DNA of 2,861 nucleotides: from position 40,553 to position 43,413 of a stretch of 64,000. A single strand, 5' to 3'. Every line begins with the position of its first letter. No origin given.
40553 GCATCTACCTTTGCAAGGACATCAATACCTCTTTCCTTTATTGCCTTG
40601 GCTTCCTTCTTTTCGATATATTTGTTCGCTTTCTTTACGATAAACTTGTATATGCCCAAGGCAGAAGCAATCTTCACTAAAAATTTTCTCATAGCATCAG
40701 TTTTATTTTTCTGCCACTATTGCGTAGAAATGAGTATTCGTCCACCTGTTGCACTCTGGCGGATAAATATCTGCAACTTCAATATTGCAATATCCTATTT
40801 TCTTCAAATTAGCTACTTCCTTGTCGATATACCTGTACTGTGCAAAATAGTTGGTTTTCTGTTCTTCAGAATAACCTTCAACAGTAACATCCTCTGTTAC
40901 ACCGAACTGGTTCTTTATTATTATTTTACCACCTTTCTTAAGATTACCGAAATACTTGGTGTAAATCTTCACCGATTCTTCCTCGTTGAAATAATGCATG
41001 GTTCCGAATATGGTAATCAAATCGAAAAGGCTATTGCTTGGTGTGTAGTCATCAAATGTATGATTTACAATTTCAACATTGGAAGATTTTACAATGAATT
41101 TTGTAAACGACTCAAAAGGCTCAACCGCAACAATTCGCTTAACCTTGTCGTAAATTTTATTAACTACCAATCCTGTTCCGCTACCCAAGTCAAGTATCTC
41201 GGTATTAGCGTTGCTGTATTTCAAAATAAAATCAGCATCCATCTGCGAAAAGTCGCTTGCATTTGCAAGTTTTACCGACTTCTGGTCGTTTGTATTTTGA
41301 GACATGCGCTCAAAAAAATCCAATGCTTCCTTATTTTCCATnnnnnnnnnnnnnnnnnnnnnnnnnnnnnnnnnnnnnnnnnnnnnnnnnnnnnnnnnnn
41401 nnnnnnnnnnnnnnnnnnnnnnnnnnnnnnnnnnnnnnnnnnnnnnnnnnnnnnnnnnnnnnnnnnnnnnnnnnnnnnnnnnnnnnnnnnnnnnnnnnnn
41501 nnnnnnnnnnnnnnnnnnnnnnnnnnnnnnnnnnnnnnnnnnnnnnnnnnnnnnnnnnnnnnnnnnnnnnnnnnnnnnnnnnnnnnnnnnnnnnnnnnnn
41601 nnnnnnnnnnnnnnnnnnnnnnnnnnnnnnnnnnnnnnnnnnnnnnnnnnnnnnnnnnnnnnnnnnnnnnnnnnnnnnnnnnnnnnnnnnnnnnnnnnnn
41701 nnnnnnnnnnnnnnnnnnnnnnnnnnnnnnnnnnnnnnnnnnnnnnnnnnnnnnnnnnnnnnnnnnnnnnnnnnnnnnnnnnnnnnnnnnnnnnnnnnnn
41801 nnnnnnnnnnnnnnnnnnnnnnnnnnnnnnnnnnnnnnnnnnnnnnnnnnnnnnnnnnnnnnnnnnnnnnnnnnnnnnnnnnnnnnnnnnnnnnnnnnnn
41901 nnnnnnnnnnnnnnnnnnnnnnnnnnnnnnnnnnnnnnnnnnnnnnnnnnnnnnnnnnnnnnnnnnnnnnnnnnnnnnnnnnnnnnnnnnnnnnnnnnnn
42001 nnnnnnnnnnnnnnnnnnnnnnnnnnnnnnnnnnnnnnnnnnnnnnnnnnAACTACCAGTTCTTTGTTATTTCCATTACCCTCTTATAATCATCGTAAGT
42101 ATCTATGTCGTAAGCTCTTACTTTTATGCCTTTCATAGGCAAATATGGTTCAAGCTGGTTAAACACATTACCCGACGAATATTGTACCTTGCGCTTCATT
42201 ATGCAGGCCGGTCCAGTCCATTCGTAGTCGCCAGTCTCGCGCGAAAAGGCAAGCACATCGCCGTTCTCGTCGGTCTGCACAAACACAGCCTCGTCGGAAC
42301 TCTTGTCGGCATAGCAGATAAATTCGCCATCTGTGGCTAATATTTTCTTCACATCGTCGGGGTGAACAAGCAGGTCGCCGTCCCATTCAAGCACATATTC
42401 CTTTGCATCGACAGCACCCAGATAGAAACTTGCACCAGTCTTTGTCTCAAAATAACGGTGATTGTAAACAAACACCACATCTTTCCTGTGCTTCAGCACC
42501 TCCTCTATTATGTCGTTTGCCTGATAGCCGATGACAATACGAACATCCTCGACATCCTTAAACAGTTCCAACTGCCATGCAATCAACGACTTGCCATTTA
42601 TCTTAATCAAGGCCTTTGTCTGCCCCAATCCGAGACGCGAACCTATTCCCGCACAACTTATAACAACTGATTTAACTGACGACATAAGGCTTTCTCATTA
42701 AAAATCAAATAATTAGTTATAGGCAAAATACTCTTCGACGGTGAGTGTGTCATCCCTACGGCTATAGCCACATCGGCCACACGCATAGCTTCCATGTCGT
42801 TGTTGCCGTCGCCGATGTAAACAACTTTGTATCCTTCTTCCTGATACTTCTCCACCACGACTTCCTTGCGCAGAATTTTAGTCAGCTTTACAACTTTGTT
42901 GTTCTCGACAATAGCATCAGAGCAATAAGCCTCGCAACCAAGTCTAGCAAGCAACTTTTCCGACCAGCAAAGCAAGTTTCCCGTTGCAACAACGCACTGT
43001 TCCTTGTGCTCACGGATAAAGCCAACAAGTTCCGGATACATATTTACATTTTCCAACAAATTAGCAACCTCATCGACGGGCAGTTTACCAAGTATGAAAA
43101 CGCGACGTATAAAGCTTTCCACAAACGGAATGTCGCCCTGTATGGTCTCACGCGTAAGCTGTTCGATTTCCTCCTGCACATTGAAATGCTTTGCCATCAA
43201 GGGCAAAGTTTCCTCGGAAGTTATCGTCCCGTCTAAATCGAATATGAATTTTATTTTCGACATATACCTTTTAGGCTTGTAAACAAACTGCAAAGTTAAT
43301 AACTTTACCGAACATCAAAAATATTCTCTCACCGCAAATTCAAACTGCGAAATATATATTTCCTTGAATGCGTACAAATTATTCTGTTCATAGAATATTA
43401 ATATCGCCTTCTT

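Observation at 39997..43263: Non-canonical LicD cassette: HAD-IB phosphatase, nucleotidyltransferase, Asp/Glu-type racemase, SAM methyltransferase and LicD, facing two glycosyltransferases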

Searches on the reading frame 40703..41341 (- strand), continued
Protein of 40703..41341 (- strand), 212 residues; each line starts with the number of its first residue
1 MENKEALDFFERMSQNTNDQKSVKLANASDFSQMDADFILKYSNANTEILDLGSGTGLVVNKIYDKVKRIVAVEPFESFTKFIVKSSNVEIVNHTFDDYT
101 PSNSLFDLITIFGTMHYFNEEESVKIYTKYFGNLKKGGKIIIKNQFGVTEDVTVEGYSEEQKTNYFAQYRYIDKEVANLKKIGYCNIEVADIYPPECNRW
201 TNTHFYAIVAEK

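Call 78: predict_structure(alignment_id=A3)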
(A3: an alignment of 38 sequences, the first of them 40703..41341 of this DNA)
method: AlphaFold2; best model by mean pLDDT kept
length: 212 residues; sequences in the alignment: 38
mean_pLDDT: 89.7   pTM: 0.88
mean pLDDT of the five models: 89.7, 87.8, 86.5, 85.8, 84.7
residues with pLDDT >= 90: 130; 70-90: 72; 50-70: 10; < 50: 0
segments of 3 or more residues with pLDDT < 50: none
pLDDT, mean of each block of 10 residues (from residue 1): 73 81 65 94 98 92 98 93 96 92 92 89 95 98 91 84 85 96 98 82 91 98
secondary structure, 60 per line:
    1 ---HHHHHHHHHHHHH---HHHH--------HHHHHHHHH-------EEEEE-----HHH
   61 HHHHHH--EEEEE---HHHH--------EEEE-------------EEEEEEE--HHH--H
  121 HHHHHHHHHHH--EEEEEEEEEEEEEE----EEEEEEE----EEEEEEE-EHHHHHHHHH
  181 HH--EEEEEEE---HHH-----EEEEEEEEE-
elements in order: H4-16 H20-23 H32-40 E48-52 H58-66 E69-73 H77-80 E89-92 E106-112 H120-131 E134-147 E152-158 E163-169 H172-182 E185-191 E203-211

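Call 80: fold_search(model_id=the predicted structure, library=pdb)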
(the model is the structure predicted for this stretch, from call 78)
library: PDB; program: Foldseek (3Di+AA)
matches with E <= 10: 1947; with E <= 0.001: 1510
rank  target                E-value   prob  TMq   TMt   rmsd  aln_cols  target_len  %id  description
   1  3g5l_A                7.4e-12  1.00  0.68  0.65   4.0       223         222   16  Crystal structure of putative S-adenosylmethionine dependent methyltransferase from Listeria monocytogenes (released 2009-02-17)
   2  3ou6_B                8.9e-12  1.00  0.75  0.76   3.5       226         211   13  DhpI-SAM complex (released 2010-10-27)
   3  3g5l_B                1.1e-11  1.00  0.68  0.68   3.7       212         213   15  Crystal structure of putative S-adenosylmethionine dependent methyltransferase from Listeria monocytogenes (released 2009-02-17)
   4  3ou6_C                1.4e-11  1.00  0.75  0.76   3.2       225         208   13  DhpI-SAM complex (released 2010-10-27)
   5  3ou6_A                1.5e-11  1.00  0.75  0.75   3.6       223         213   13  DhpI-SAM complex (released 2010-10-27)
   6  3ou2                  1.6e-11  1.00  0.74  0.77   3.3       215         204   13  DhpI-SAH complex structure (released 2010-10-27)
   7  3d2l_A                2.4e-11  1.00  0.65  0.59   5.6       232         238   15  Crystal structure of SAM-dependent methyltransferase (ZP_00538691.1) from EXIGUOBACTERIUM SP. 255-15 at 1.90 A resolut (released 2008-05-20)
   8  3bkw_B                2.9e-11  1.00  0.65  0.64   5.2       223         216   15  Crystal structure of S-adenosylmethionine dependent methyltransferase (NP_104914.1) from Mesorhizobium loti at 1.60 A  (released 2007-12-18)
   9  4iv0_A                3.7e-11  1.00  0.74  0.61   5.3       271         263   15  Crystal structure of N-methyl transferase from Plasmodium vivax complexed with S-adenosyl methionine and phosphate (released 2014-02-19)
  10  4mwz_B                4.2e-11  1.00  0.72  0.59   5.3       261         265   15  Crystal structure of N-methyl transferase from Plasmodium vivax complexed with S-adenosyl methionine, phosphate and am (released 2014-10-01)
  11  5je1_A                4.2e-11  1.00  0.66  0.58   6.1       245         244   14  Crystal structure of Burkholderia glumae ToxA with bound S-adenosylhomocysteine (SAH) and toxoflavin (released 2016-05-04)
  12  3bkw_A                4.5e-11  1.00  0.65  0.63   6.5       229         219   14  Crystal structure of S-adenosylmethionine dependent methyltransferase (NP_104914.1) from Mesorhizobium loti at 1.60 A  (released 2007-12-18)
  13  3ou7_A                6.2e-11  1.00  0.74  0.73   3.7       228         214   14  DhpI-SAM-HEP complex (released 2010-10-27)
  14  3d2l_C                6.2e-11  1.00  0.65  0.58   5.9       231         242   13  Crystal structure of SAM-dependent methyltransferase (ZP_00538691.1) from EXIGUOBACTERIUM SP. 255-15 at 1.90 A resolut (released 2008-05-20)
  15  5jdz_B                6.2e-11  1.00  0.64  0.62   5.8       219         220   14  Crystal structure of Burkholderia glumae ToxA with bound S-adenosylhomocysteine (SAH) (released 2016-05-04)
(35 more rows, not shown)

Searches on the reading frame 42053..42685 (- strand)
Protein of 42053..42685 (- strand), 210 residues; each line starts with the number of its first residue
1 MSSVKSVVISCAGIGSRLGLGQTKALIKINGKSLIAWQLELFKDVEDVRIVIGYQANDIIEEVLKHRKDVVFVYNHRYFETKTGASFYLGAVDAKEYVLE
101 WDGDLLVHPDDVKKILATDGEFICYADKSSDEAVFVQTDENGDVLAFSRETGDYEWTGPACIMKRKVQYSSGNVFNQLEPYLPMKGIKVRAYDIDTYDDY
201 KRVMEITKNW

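Call 3: search_protein_families(library=pfam, proteins=[window:42053-42685:-], max_evalue=0.01)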
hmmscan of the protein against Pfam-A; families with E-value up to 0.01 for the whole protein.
window:42053-42685:- (210 aa): 3 families
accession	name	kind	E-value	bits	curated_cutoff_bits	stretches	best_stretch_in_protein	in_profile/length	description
PF12804.13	NTP_transf_3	-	1.8e-10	41.6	27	1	8-128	2-123/160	MobA-like NTP transferase domain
PF01128.25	IspD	-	6.5e-08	33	27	1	7-118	3-116/221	2-C-methyl-D-erythritol 4-phosphate cytidylyltransferase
PF20202.4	DUF6564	-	3.4e-06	27.3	25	1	32-134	15-129/230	Domain of unknown function (DUF6564)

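Call 4: search_protein_families(library=ncbifam, proteins=[window:42053-42685:-], max_evalue=0.01)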
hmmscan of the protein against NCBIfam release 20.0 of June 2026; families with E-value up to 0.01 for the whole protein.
window:42053-42685:- (210 aa): 25 families
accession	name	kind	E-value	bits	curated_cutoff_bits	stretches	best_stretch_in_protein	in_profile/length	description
NF045665.1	NTPtran_DVU1551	equivalog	1.3e-10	40.8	315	1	7-79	3-73/359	DVU_1551 family NTP transferase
NF010939.0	PRK14359.1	equivalog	7.7e-10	37.9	592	1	5-121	3-120/430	bifunctional UDP-N-acetylglucosamine diphosphorylase/glucosamine-1-phosphate N-acetyltransferase GlmU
TIGR03992.1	Arch_glmU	subfamily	2.1e-09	36.7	292.1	1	7-133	3-135/393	bifunctional sugar-1-phosphate nucleotidylyltransferase/acetyltransferase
NF041135.1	IPPtranDIPPsyn_Thcocales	equivalog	4.9e-08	32.4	580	1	7-121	3-118/419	bifunctional L-myo-inositol-1-phosphate cytidylyltransferase/CDP-L-myo-inositol myo-inositolphosphotransferase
TIGR03310.1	matur_MocA_YgfJ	equivalog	9.6e-08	32.2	186.45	1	6-202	1-187/188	molybdenum cofactor cytidylyltransferase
TIGR00453.1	ispD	equivalog_domain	2e-07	30.7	181.3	1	6-73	1-71/219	2-C-methyl-D-erythritol 4-phosphate cytidylyltransferase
TIGR01173.1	glmU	equivalog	1.5e-06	27.4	366.85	1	6-117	2-115/452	bifunctional UDP-N-acetylglucosamine diphosphorylase/glucosamine-1-phosphate N-acetyltransferase GlmU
NF041173.1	Sug_nt_acttase_Thmprot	equivalog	2.4e-06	26.8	600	1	7-125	3-126/405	bifunctional sugar-1-phosphate nucleotidylyltransferase/acetyltransferase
NF010932.0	PRK14352.1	equivalog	2.9e-06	26.2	611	1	5-144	7-143/488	bifunctional UDP-N-acetylglucosamine diphosphorylase/glucosamine-1-phosphate N-acetyltransferase GlmU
NF041313.1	UDPGP_AglF_Halo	equivalog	3.2e-06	26.7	400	1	8-78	4-79/234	UTP--glucose-1-phosphate uridylyltransferase AglF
NF010940.0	PRK14360.1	equivalog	3.6e-06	25.8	602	1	6-124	3-116/452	bifunctional UDP-N-acetylglucosamine diphosphorylase/glucosamine-1-phosphate N-acetyltransferase GlmU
NF010933.0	PRK14353.1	equivalog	4.4e-06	25.6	505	1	5-115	6-112/453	bifunctional UDP-N-acetylglucosamine diphosphorylase/glucosamine-1-phosphate N-acetyltransferase GlmU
NF010937.0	PRK14357.1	equivalog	4.5e-06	25.8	658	1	7-76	3-71/448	bifunctional UDP-N-acetylglucosamine diphosphorylase/glucosamine-1-phosphate N-acetyltransferase GlmU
NF010935.0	PRK14355.1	equivalog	2.2e-05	23.3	718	1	6-119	5-113/459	bifunctional UDP-N-acetylglucosamine diphosphorylase/glucosamine-1-phosphate N-acetyltransferase GlmU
NF045782.1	NicBOxredNboR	equivalog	3.6e-05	23.5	260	1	6-95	10-97/206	nicotine blue oxidoreductase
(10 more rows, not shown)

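Call 6: search_solved_structures(query=window:42053-42685:-, max_evalue=0.01)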
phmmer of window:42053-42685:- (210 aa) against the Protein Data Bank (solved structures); distinct sequences matched with E-value up to 0.01: 7.
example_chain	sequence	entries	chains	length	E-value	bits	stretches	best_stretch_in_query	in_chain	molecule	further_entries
1jyk_A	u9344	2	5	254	2.5e-09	40.2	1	4-136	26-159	CTP:phosphocholine Cytidylyltransferase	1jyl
2px7_A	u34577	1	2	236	0.00063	22.5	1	6-52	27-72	2-C-methyl-D-erythritol 4-phosphate cytidylyltransferase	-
3d5n_A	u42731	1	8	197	0.004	19.9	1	7-118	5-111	Q97W15_SULSO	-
3okr_A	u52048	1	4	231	0.0061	19.3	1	7-109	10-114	2-C-methyl-D-erythritol 4-phosphate cytidylyltransferase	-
3q7u_A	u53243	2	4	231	0.0061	19.3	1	7-109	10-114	2-C-methyl-D-erythritol 4-phosphate cytidyltransferase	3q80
2xwn_A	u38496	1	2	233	0.0063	19.3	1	7-109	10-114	2-C-METHYL-D-ERYTHRITOL 4-PHOSPHATE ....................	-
4kt7_A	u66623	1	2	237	0.0065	19.2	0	6-105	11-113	2-C-methyl-D-erythritol 4-phosphate cytidylyltransferase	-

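Call 58: search_solved_structures(query=window:42053-42685:-, max_evalue=0.00001, show_alignments=1)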
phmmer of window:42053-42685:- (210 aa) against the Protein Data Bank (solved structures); distinct sequences matched with E-value up to 0.00001: 1.
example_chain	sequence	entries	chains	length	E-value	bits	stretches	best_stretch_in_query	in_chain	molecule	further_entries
1jyk_A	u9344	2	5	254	2.5e-09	40.2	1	4-136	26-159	CTP:phosphocholine Cytidylyltransferase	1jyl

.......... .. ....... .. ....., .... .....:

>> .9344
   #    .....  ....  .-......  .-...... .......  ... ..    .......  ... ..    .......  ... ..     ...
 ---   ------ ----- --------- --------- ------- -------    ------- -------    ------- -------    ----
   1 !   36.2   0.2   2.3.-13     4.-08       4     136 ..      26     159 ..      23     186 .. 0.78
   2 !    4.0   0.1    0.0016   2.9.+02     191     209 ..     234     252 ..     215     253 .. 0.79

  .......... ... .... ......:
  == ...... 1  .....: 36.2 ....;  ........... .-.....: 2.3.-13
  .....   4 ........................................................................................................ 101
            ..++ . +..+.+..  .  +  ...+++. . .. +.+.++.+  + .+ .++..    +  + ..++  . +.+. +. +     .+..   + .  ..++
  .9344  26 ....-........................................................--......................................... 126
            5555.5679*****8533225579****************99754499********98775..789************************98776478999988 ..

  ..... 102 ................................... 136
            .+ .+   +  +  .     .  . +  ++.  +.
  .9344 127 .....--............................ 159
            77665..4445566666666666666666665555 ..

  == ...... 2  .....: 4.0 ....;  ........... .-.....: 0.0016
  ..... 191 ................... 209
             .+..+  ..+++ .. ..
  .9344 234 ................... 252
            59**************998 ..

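Call 66: find_related_loci(query=A2, collection=metagenome_contigs, flank=7000)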
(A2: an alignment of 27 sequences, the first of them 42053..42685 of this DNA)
Query A2 (210 aa) in metagenome_contigs; peptide patterns used: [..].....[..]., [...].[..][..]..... (x = any residue, [..] = any of these).
600 stretches matched a pattern (row limit reached: there are more); 129 encode a relative of the query (tblastn E <= 1e-3); the best 80 are kept; 80 distinct loci.
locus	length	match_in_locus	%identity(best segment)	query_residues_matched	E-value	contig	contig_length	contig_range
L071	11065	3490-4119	100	1-210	6e-142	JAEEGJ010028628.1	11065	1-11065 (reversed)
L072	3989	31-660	100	1-210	1e-144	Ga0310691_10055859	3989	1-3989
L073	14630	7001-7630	98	1-210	2e-139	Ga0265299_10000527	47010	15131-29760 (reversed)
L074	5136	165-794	97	1-210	4e-140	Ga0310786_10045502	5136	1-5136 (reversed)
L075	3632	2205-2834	98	1-210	4e-143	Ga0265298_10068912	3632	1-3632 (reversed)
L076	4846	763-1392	88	1-210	2e-126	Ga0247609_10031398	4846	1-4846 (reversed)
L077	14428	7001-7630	83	1-210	3e-121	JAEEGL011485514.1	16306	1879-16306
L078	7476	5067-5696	80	1-210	5e-117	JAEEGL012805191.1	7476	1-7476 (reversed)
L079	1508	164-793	79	1-210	5e-125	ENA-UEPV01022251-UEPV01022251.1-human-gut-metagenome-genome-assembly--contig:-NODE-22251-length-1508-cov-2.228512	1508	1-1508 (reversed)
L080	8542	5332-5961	79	1-210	6e-116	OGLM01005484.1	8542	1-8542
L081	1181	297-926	79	1-210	2e-126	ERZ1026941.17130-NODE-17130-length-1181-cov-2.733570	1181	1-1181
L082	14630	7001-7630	80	1-210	3e-118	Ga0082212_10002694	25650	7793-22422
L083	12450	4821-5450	79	1-210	5e-116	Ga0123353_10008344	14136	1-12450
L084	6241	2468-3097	79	1-210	6e-116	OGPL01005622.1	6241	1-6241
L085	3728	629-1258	79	1-210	6e-118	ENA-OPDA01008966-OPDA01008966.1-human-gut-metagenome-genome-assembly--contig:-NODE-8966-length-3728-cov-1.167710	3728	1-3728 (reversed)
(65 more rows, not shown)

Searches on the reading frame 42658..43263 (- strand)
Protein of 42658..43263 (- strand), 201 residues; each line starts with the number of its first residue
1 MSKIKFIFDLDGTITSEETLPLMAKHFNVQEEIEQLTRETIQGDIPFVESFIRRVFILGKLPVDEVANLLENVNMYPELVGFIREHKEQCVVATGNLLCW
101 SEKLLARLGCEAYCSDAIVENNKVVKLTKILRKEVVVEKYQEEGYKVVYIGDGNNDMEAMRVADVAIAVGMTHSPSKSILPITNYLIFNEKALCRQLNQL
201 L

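Call 3: search_protein_families(library=pfam, proteins=[window:42658-43263:-], max_evalue=0.01)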
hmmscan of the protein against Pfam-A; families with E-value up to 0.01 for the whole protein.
window:42658-43263:- (201 aa): 6 families
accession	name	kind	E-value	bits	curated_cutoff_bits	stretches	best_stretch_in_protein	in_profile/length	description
PF00702.32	Hydrolase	-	1.3e-14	55.5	26.4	1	6-164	4-191/191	haloacid dehalogenase-like hydrolase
PF12710.13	HAD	-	6.5e-14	53.2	27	1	7-161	2-189/189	haloacid dehalogenase-like hydrolase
PF13419.12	HAD_2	-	2.5e-06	28.2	23.8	1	7-167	2-175/178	Haloacid dehalogenase-like hydrolase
PF08282.18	Hydrolase_3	-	5e-06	26.9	20.9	1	135-178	194-237/255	haloacid dehalogenase-like hydrolase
PF06888.18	Put_Phosphatase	-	8e-06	25.9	27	0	133-160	151-185/234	Putative Phosphatase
PF24694.1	LNS2_PITM1-3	-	0.0066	16.9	27.7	0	136-162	29-54/124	PITM 1-3, LNS2 domain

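Call 4: search_protein_families(library=ncbifam, proteins=[window:42658-43263:-], max_evalue=0.01)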
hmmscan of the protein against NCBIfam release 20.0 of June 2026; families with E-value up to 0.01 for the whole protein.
window:42658-43263:- (201 aa): 33 families (the best 25 are shown)
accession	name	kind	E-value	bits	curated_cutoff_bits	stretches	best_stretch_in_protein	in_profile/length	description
TIGR00338.1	serB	equivalog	7.5e-22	78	144.15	1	6-169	17-193/219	phosphoserine phosphatase SerB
TIGR01488.1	HAD-SF-IB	subfamily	1.7e-20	73.7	45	1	6-161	2-175/177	HAD-IB family phosphatase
TIGR01489.1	DKMTPPase-SF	subfamily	3e-12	47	81.55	1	4-168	2-186/188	MtnX-like HAD-IB family phosphatase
TIGR01491.1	HAD-SF-IB-PSPlk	hypoth_equivalog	1.4e-10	41.3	151.9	1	6-170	7-189/201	phosphoserine phosphatase-like hydrolase, archaeal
NF008350.0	PRK11133.1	equivalog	4.9e-10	39.1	413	1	7-168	114-288/324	phosphoserine phosphatase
TIGR01494.1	ATPase_P-type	subfamily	1.5e-09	36.8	62.3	1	132-170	373-411/478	HAD-IC family P-type ATPase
NF007103.0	PRK09552.1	equivalog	1.2e-07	31.7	292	1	2-171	2-187/220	2-hydroxy-3-keto-5-methylthiopentenyl-1-phosphate phosphatase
NF002245.0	PRK01158.1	equivalog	1.2e-07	31.2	198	1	135-174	164-203/233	phosphoglycolate phosphatase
TIGR01525.1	ATPase-IB_hvy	subfamily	3.1e-07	29.6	346.25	1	133-172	439-478/560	heavy metal translocating P-type ATPase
TIGR01487.1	Pglycolate_arch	equivalog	4.4e-07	30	122.75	1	135-172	154-191/215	phosphoglycolate phosphatase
NF010109.0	PRK13582.1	equivalog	7e-07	29.1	133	1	8-168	6-168/205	bifunctional phosphoserine phosphatase/homoserine phosphotransferase ThrH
TIGR01657.1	P-ATPase-V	hypoth_equivalog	9.2e-07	26.8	618.25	1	132-169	790-827/1055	ATP13A2 family polyamine export P-type ATPase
TIGR01484.1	HAD-SF-IIB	subfamily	1.5e-06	28.5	41.8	1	136-169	188-221/221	HAD-IIB family hydrolase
NF011702.0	PRK15122.1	subfamily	2.1e-06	26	975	1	119-173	616-670/907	magnesium-translocating P-type ATPase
TIGR01524.1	ATPase-IIIB_Mg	equivalog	3.5e-06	25.2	610.75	1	124-172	583-630/867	magnesium-translocating P-type ATPase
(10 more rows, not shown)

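Call 5: search_solved_structures(query=window:42658-43263:-, max_evalue=0.001)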
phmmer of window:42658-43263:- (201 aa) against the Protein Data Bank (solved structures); distinct sequences matched with E-value up to 0.001: 23.
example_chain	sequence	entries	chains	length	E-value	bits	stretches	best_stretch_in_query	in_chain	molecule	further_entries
1f5s_A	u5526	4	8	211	8.8e-13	51.6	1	5-168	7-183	PHOSPHOSERINE PHOSPHATASE (PSP) | Phosphoserine Phosphatase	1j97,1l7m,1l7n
1l7o_A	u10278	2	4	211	4.4e-12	49.3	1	5-168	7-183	PHOSPHOSERINE PHOSPHATASE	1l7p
4ap9_A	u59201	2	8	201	8.6e-10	41.8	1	6-172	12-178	PHOSPHOSERINE PHOSPHATASE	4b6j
3n28_A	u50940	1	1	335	3.2e-08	36.7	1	6-169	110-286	Phosphoserine phosphatase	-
3m1y_A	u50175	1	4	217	7.3e-08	35.5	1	6-168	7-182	Phosphoserine phosphatase (SerB)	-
7qpl_A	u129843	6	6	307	1.5e-07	34.5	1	6-169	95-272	O-phosphoserine phosphohydrolase | Phosphoserine phosphatase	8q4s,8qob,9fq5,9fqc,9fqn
6q6j_A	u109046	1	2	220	3.1e-07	33.5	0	7-96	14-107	Phosphoserine phosphatase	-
6hyy_A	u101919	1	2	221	3.2e-07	33.4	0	7-96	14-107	Phosphoserine phosphatase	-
6hyj_A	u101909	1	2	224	3.3e-07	33.4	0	7-96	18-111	Phosphoserine phosphatase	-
1nnl_A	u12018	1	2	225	3.4e-07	33.3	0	7-96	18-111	L-3-phosphoserine phosphatase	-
1l8l_A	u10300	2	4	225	3.9e-07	33.2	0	7-96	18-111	L-3-phosphoserine phosphatase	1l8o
4eze_A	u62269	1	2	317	4.1e-06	29.8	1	7-168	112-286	Haloacid dehalogenase-like hydrolase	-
5is2_A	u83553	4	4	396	4.9e-06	29.6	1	5-169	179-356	Phosphoserine phosphatase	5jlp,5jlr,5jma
5t41_A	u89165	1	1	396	4.9e-06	29.6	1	5-169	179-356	Phosphoserine phosphatase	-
3p96_A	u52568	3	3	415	5.5e-06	29.4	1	5-169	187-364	Phosphoserine phosphatase SerB | Phosphoserine phosphatase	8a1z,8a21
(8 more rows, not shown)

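Call 56: search_solved_structures(query=window:42658-43263:-, max_evalue=1e-9, show_alignments=1)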
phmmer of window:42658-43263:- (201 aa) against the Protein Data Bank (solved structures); distinct sequences matched with E-value up to 1e-9: 3.
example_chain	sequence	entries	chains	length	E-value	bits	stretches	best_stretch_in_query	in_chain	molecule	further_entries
1f5s_A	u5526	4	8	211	8.8e-13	51.6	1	5-168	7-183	PHOSPHOSERINE PHOSPHATASE (PSP) | Phosphoserine Phosphatase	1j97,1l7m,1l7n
1l7o_A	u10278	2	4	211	4.4e-12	49.3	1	5-168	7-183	PHOSPHOSERINE PHOSPHATASE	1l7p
4ap9_A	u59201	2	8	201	8.6e-10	41.8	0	6-172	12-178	PHOSPHOSERINE PHOSPHATASE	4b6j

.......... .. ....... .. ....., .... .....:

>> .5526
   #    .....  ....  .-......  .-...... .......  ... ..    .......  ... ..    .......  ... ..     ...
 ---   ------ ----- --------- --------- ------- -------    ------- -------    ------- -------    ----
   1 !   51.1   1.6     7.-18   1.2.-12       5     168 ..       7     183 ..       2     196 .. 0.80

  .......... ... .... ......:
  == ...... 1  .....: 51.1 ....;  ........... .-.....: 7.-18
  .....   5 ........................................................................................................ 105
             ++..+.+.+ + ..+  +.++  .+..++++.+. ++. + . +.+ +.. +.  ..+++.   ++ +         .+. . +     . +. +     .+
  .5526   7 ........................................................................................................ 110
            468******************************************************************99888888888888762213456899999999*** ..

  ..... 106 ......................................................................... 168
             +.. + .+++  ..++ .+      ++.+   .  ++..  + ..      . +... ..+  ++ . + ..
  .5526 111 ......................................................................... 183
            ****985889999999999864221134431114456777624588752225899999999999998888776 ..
